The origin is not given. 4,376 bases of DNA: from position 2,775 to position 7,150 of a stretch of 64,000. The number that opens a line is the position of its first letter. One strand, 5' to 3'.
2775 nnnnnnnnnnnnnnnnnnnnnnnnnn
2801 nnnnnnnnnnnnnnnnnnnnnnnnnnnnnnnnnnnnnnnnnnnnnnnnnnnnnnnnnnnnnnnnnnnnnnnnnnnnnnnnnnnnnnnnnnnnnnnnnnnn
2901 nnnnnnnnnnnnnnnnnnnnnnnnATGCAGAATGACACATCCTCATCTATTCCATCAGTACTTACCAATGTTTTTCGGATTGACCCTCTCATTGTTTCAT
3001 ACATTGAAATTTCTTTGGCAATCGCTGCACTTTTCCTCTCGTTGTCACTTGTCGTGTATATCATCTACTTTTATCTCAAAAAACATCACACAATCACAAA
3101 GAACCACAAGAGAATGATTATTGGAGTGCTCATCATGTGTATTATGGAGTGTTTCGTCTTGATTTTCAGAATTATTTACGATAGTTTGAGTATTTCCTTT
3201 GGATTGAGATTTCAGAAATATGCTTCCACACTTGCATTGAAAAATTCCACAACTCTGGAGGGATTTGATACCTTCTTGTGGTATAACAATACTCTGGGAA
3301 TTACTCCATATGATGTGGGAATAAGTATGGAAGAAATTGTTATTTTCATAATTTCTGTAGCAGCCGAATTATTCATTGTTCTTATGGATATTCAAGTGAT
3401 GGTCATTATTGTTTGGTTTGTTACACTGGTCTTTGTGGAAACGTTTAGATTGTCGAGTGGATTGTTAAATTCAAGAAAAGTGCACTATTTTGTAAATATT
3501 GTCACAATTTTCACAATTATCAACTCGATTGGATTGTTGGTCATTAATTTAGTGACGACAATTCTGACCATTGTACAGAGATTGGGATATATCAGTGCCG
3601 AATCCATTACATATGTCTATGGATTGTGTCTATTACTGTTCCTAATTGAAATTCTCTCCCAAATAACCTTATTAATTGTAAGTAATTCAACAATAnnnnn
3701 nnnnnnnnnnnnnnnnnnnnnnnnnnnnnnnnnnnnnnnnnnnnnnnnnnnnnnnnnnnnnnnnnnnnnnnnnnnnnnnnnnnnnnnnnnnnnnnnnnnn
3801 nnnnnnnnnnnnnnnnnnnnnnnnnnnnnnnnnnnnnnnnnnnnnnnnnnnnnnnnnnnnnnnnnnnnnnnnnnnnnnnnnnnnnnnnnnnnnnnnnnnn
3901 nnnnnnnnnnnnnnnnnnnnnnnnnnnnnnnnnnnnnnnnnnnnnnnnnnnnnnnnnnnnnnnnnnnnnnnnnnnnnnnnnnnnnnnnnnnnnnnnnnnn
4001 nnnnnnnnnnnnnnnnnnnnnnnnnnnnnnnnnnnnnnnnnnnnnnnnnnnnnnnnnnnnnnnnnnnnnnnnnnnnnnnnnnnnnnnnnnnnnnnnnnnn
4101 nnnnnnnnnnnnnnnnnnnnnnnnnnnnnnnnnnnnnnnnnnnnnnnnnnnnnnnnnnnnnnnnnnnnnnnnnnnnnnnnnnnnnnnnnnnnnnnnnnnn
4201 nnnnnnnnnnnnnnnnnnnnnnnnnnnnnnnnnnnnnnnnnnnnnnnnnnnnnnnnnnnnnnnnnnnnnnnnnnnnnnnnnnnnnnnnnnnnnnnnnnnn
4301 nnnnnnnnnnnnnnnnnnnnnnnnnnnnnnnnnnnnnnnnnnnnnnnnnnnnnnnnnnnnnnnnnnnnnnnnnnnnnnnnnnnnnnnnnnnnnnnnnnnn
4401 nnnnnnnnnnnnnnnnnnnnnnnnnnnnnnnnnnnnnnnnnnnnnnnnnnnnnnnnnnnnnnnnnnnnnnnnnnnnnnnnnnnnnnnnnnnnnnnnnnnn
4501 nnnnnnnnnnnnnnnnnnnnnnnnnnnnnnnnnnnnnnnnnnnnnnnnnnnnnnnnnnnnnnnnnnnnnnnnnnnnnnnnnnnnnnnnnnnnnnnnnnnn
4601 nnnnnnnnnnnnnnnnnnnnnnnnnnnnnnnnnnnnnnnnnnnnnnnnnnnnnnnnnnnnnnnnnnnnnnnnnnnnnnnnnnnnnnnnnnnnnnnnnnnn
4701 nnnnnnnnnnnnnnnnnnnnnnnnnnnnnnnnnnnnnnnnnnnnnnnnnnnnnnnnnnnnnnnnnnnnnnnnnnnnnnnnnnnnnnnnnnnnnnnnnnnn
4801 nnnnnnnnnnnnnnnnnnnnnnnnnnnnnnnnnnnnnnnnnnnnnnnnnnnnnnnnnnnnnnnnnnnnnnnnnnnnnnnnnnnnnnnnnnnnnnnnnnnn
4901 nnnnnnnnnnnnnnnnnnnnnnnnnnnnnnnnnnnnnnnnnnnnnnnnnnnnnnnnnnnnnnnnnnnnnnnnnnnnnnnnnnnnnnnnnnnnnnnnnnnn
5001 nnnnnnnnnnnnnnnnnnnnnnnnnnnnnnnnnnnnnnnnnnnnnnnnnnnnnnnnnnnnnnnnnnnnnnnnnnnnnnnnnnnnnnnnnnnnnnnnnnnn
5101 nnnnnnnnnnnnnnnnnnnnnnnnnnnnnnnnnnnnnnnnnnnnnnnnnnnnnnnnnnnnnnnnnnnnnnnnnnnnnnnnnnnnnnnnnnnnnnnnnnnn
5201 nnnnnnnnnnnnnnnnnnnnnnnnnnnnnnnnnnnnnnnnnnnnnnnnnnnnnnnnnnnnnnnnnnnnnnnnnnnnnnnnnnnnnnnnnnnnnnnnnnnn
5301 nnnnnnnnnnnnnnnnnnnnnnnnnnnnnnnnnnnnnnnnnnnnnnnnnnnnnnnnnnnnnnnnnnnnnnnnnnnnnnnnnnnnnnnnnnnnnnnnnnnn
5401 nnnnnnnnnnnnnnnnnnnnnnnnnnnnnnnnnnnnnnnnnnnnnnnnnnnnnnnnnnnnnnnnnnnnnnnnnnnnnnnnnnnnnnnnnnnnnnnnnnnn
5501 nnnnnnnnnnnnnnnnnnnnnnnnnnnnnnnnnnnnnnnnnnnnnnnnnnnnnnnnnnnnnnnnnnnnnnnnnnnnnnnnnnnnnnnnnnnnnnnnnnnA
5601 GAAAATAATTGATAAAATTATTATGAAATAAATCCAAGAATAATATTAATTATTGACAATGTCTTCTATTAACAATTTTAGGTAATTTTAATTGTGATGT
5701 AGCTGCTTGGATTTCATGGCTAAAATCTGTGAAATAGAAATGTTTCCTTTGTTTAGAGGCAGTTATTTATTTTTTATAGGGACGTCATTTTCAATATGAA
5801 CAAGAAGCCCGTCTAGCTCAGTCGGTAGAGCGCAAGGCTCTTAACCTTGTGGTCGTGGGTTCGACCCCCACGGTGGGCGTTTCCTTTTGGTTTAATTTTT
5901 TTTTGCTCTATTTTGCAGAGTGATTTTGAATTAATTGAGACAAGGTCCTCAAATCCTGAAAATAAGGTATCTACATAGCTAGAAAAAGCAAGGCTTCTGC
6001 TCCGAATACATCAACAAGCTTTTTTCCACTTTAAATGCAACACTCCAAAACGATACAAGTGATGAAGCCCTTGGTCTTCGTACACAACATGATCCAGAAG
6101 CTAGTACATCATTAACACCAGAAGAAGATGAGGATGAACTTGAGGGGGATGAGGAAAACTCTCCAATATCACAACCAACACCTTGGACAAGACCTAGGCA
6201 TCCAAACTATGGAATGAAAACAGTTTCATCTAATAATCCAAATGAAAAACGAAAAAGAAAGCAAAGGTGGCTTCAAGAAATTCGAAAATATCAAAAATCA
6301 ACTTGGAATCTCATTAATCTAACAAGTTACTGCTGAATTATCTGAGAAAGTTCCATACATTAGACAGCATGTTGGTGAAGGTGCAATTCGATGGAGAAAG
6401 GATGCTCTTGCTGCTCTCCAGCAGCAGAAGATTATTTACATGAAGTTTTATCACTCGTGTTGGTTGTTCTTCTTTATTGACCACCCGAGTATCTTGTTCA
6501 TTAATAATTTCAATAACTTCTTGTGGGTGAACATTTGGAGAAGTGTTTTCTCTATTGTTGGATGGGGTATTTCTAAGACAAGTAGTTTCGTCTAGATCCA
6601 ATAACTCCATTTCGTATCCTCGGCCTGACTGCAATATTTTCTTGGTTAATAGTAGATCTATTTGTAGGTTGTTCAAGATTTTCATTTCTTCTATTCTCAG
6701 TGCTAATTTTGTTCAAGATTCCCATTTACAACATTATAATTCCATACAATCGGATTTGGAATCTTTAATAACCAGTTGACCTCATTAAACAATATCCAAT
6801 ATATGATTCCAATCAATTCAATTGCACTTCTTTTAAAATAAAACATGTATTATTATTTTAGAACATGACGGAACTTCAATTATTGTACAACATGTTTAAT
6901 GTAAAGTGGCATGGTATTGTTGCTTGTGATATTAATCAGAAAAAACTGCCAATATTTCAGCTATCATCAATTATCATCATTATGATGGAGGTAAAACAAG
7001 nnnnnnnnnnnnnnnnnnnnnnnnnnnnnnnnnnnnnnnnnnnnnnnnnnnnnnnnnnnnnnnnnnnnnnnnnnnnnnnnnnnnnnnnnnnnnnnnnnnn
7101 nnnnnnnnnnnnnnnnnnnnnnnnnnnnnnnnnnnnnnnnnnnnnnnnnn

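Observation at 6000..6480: Decayed histone H3 / CenH3-like gene fragment between tRNA-Lys and the LRR array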

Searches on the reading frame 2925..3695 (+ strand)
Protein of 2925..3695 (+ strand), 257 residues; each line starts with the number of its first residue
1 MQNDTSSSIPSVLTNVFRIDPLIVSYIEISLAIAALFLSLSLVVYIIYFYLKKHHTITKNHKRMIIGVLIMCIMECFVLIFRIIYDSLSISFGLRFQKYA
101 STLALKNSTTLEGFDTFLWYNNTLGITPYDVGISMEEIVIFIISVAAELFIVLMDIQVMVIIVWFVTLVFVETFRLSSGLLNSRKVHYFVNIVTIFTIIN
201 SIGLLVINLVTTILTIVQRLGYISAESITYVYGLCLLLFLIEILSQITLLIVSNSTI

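Call 52: find_encoding_contigs(protein=window:2925-3695:+, flank=10000, max_places=4)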
Protein window:2925-3695:+ (257 aa): no gene with exactly this product is on record in the collection.

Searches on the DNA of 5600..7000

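Call 48: search_rna_families(source=window, start=5600, end=7000, threshold=evalue, max_evalue=0.1)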
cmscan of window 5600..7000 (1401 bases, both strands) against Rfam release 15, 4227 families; matches with E-value up to 0.1: 1.
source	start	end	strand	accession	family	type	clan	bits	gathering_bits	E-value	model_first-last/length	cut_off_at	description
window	5807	5879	+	RF00005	tRNA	Gene; tRNA;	CL00001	66.4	29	6.6e-14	1-71/71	no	tRNA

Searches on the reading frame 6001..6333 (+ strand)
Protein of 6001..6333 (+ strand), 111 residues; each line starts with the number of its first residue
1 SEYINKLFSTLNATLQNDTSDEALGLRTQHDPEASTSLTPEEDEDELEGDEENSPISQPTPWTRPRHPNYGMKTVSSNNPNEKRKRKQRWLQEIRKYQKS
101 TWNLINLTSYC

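Call 8: search_protein_families(library=pfam, max_evalue=10, proteins=[window:6001-6333:+])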
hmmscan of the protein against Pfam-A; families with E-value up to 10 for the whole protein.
seq(111 aa): 2 families
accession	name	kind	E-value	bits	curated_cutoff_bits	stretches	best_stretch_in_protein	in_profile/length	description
PF00125.30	Histone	-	0.074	13.8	26.4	1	53-105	13-53/122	Core histone H2A/H2B/H3/H4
PF04929.17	Herpes_DNAp_acc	-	0.11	12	25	1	33-103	328-397/400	Herpes DNA replication accessory factor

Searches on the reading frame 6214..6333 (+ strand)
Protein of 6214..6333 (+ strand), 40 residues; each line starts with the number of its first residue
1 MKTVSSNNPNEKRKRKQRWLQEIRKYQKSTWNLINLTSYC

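Call 49: search_protein_families(library=pfam, proteins=[P0178], max_evalue=0.01)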
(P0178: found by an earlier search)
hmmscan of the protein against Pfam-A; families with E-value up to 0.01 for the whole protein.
P0178 (282 aa): 1 family
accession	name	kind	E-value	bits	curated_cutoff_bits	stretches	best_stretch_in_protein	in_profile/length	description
PF00125.30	Histone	-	1.6e-21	77.2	26.4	1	99-226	5-118/122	Core histone H2A/H2B/H3/H4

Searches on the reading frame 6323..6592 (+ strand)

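Call 8: search_protein_families(library=pfam, max_evalue=10, proteins=[window:6323-6592:+])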
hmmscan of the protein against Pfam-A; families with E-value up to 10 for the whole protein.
seq(90 aa): 1 family
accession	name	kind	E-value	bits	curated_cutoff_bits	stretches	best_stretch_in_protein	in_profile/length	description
PF13154.11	DUF3991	-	0.19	12.6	24.5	1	27-49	12-33/74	Protein of unknown function (DUF3991)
